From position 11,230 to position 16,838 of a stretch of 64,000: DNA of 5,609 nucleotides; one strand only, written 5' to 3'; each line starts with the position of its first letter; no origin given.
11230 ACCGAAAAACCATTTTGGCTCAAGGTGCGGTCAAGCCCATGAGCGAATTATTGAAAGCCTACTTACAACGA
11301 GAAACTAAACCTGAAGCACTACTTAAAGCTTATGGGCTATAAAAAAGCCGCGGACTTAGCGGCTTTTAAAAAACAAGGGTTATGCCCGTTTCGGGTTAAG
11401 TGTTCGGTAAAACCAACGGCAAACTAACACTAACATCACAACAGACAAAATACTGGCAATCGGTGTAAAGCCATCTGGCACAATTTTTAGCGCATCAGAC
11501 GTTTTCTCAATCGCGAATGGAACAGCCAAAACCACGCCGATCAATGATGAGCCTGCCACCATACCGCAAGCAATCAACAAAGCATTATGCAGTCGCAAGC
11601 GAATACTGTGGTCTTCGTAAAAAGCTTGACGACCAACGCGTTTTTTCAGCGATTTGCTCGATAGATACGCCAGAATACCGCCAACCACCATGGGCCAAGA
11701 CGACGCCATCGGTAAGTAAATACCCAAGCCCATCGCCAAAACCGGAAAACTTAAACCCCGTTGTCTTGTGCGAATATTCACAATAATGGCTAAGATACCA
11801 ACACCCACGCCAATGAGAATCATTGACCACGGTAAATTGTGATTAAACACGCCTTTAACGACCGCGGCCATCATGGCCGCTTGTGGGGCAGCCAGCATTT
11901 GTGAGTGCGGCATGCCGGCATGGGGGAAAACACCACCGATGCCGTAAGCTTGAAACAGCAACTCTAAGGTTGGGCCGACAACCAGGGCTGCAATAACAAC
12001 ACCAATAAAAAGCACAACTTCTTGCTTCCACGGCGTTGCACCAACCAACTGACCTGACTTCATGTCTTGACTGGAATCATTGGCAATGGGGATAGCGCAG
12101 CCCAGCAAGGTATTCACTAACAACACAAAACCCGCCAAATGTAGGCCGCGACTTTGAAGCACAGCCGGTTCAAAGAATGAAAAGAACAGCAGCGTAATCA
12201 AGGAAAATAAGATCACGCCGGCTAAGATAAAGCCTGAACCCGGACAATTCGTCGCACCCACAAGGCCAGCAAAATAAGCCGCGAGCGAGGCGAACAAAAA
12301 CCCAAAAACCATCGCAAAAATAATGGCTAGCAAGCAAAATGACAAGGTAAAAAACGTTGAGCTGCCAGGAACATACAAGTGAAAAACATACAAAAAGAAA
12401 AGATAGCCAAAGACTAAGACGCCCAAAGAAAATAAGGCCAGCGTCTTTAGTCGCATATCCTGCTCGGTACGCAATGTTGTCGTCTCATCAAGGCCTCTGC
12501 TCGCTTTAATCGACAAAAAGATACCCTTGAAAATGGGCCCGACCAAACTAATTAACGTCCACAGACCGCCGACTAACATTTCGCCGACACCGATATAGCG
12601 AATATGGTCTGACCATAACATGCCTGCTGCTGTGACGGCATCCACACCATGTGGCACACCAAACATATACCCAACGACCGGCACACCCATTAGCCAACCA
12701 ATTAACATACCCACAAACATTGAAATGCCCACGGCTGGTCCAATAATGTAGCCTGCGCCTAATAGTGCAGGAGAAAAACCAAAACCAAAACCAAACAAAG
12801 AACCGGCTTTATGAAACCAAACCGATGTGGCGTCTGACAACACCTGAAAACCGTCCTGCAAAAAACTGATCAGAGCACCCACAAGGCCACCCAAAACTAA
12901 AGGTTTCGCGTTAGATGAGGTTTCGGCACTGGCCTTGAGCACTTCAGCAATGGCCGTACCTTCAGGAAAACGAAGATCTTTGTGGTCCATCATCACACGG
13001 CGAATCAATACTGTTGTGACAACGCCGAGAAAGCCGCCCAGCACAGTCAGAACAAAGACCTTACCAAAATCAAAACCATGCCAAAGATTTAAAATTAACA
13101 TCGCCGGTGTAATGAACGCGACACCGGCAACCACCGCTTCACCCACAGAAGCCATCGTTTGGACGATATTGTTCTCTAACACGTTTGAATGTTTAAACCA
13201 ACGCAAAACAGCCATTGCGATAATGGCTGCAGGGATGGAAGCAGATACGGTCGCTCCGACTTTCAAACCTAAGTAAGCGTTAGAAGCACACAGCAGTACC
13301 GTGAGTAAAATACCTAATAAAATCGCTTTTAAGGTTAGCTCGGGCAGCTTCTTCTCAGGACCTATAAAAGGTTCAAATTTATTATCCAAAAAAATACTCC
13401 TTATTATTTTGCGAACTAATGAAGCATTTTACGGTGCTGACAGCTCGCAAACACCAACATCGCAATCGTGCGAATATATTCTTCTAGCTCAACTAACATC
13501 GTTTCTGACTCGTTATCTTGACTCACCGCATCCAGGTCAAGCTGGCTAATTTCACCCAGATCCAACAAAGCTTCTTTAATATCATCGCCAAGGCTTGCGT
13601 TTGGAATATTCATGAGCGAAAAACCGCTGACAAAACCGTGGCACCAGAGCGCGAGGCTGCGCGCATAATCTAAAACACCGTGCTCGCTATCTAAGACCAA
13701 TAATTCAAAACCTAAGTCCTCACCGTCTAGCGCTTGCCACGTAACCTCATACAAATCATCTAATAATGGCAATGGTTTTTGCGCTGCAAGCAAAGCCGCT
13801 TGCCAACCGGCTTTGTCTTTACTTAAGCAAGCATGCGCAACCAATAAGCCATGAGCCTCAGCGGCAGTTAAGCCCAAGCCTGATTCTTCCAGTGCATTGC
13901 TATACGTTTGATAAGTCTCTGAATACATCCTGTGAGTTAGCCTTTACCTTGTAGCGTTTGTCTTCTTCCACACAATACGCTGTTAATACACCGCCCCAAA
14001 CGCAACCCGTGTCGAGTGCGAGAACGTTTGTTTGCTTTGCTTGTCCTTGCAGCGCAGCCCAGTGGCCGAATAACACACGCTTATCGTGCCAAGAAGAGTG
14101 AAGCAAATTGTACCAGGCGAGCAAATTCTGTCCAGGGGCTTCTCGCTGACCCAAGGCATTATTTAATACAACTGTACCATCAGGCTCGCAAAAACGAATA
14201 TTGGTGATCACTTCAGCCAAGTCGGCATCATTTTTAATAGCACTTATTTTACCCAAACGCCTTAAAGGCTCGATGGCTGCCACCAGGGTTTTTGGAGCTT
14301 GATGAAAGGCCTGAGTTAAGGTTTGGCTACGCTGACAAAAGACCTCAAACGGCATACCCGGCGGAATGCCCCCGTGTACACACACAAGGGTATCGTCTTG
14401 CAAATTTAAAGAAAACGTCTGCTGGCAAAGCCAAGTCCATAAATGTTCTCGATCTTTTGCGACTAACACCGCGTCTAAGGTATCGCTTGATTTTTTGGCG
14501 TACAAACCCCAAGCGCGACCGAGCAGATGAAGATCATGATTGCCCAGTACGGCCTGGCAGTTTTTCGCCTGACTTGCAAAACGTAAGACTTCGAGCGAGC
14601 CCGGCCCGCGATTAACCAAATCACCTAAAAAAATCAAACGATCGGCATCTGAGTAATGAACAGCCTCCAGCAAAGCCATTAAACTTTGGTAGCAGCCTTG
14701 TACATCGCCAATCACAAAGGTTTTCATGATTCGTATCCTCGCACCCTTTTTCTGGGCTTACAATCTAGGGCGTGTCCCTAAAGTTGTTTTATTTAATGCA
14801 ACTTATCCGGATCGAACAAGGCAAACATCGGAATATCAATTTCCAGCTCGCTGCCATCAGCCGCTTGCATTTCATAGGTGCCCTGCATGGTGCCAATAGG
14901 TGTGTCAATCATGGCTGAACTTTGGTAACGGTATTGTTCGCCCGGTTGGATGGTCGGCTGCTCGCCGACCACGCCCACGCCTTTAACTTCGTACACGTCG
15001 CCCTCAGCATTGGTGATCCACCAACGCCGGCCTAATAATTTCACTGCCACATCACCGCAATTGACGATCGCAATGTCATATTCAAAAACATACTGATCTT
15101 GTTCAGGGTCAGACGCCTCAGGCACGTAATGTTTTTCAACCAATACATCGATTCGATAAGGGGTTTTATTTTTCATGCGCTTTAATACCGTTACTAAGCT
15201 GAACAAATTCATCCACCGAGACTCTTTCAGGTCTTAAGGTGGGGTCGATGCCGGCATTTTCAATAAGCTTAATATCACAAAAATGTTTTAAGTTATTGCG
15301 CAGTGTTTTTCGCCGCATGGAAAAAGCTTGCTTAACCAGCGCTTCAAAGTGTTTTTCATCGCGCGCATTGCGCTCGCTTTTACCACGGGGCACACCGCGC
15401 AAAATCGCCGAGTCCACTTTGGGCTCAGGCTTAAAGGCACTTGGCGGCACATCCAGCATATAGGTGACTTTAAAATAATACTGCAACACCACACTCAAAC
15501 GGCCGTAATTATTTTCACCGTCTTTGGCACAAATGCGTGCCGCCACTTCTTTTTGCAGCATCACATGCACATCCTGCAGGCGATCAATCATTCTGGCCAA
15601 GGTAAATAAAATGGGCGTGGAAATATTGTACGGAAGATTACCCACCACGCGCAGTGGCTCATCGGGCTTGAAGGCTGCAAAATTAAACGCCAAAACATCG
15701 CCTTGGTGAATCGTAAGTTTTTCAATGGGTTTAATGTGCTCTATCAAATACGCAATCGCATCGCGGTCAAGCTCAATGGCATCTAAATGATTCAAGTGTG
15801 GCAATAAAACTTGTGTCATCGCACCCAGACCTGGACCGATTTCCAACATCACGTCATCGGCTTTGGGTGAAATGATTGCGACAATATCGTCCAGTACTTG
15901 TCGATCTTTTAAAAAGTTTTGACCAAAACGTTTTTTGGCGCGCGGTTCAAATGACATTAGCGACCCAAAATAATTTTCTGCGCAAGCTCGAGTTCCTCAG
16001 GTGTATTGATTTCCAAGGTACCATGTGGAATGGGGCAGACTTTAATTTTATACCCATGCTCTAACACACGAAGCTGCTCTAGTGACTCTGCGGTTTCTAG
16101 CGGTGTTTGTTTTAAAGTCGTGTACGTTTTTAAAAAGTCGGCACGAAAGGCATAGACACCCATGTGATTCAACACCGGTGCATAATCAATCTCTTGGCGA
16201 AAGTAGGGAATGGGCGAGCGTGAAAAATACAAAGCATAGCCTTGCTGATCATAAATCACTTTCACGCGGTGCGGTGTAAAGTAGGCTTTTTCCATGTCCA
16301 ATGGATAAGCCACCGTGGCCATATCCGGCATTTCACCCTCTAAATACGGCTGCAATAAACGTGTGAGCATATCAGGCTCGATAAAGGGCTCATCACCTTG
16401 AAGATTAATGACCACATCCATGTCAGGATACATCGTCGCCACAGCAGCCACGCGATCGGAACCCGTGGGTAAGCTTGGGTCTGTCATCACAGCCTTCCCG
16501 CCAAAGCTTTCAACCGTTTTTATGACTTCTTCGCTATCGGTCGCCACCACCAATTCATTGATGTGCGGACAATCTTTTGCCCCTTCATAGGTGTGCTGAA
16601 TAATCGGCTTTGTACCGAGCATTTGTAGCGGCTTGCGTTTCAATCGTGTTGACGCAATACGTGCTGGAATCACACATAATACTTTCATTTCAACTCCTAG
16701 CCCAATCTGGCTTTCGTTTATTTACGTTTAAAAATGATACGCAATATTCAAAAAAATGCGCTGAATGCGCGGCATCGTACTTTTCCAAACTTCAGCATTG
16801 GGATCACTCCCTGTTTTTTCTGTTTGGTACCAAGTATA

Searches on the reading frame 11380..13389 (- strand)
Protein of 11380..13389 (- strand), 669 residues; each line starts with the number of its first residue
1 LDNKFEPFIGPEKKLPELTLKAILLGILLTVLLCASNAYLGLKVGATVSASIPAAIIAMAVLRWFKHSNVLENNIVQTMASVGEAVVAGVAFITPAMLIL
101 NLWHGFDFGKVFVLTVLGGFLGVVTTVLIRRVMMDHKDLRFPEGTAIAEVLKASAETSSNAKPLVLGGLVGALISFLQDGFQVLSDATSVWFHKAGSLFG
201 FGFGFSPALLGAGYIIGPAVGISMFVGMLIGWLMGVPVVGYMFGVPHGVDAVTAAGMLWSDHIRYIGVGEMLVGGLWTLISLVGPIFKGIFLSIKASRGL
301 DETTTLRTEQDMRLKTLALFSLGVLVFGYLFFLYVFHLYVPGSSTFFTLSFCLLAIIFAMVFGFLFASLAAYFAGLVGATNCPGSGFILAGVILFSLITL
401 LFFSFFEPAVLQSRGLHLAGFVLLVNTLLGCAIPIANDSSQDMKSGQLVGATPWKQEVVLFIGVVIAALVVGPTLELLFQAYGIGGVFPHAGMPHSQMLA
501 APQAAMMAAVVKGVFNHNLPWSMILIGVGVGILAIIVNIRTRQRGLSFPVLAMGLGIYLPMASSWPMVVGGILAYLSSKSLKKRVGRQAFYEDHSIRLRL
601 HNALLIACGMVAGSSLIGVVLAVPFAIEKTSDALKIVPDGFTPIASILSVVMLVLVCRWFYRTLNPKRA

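Call 26: search_protein_families(library=pfam, proteins=[window:11380-13389:-], max_evalue=0.01)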
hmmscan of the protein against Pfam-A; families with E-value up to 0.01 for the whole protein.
window:11380-13389:- (669 aa): 1 family
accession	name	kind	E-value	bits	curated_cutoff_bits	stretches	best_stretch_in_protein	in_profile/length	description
PF03169.20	OPT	-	2.8e-92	310.8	25.8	1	17-624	1-622/623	OPT oligopeptide transporter protein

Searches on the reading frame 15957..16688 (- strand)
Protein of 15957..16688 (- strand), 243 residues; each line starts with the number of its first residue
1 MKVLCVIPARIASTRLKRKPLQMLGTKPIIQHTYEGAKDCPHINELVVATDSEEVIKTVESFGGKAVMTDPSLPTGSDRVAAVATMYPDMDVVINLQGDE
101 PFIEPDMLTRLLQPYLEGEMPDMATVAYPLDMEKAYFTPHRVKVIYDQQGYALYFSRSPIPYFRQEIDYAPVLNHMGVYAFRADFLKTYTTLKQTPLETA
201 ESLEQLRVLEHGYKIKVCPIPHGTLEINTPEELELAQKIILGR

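Call 26: search_protein_families(library=pfam, proteins=[window:15957-16688:-], max_evalue=0.01)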
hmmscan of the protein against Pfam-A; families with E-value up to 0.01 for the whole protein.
window:15957-16688:- (243 aa): 3 families
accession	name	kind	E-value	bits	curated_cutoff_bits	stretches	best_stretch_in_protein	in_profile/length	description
PF02348.25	CTP_transf_3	-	3.8e-61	207.1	22.6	1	5-215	2-217/217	Cytidylyltransferase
PF12804.13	NTP_transf_3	-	1.7e-08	35.2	27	1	13-127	9-122/160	MobA-like NTP transferase domain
PF01128.25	IspD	-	0.0087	16.3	27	0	5-67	3-68/221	2-C-methyl-D-erythritol 4-phosphate cytidylyltransferase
